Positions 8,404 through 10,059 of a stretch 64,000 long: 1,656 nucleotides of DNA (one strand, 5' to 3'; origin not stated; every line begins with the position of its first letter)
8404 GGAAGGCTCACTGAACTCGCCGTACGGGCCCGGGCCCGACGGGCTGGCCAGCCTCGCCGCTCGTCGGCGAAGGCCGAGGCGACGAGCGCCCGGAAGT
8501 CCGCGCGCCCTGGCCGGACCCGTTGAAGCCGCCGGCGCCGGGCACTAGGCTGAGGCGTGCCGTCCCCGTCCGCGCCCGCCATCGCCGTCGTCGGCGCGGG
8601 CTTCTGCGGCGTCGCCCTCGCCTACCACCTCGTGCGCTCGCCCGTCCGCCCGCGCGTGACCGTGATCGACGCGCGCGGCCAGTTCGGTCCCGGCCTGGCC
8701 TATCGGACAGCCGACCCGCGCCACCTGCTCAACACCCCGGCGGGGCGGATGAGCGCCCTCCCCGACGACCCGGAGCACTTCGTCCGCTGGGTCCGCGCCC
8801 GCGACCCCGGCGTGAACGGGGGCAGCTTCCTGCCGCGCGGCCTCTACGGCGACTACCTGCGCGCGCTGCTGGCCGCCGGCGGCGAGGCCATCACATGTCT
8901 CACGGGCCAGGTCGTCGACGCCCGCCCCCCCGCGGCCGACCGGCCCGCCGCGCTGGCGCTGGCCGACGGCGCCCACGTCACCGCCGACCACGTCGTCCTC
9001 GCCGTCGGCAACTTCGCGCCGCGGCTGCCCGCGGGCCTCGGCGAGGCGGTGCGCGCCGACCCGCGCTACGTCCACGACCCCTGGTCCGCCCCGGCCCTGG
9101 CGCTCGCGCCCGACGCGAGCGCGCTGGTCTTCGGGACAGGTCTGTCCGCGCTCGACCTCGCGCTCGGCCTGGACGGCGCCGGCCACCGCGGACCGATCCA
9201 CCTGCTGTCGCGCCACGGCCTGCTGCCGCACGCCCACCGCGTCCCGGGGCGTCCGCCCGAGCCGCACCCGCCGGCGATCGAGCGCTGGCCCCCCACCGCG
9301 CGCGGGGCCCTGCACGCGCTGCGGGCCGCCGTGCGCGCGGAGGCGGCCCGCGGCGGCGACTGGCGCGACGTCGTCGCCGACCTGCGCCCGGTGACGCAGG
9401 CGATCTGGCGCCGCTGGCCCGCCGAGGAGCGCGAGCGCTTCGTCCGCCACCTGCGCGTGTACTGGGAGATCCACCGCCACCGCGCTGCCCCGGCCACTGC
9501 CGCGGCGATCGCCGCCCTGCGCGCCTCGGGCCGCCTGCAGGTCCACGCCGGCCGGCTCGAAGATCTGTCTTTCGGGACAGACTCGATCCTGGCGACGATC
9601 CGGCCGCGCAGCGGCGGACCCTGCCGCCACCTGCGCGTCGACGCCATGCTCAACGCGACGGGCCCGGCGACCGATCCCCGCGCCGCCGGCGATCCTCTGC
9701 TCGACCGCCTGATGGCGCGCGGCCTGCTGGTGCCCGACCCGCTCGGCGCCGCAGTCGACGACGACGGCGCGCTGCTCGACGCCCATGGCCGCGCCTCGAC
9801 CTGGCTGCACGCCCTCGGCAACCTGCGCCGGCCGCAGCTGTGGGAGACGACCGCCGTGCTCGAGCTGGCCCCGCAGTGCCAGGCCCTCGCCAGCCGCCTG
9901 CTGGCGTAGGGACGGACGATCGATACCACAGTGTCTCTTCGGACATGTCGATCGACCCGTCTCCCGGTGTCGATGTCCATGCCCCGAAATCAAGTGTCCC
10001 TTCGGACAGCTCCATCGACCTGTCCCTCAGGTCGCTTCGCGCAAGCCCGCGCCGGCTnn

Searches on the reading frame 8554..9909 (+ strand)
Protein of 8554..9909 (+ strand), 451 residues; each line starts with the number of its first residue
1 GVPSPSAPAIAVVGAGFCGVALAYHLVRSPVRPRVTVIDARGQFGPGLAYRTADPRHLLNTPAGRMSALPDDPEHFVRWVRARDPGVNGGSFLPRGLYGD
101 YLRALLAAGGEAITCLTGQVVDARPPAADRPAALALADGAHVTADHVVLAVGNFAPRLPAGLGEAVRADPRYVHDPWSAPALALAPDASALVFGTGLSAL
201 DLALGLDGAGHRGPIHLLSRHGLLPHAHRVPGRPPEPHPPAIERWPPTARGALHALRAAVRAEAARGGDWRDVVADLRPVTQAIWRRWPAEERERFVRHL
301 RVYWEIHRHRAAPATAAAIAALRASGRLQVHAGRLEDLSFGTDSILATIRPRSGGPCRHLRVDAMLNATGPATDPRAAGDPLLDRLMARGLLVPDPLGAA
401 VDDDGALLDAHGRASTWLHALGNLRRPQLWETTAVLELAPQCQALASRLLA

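Call 44: search_protein_families(library=pfam, proteins=[window:8554-9909:+], max_evalue=0.00001)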
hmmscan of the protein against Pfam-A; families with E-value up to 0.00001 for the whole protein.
window:8554-9909:+ (451 aa): 4 families
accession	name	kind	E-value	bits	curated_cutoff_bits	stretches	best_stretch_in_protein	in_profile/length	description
PF13454.12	NAD_binding_9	-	2.7e-37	128.6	21.8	1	11-153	1-154/155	FAD-NAD(P)-binding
PF07992.20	Pyr_redox_2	-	2.6e-08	34.1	26.1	1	10-212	3-167/291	Pyridine nucleotide-disulphide oxidoreductase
PF13450.12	NAD_binding_8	-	2.5e-07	31.3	21.9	1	12-75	1-61/68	NAD(P)-binding Rossmann-like domain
PF01266.30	DAO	-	2.6e-07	30.9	27.9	0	10-47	2-37/353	FAD dependent oxidoreductase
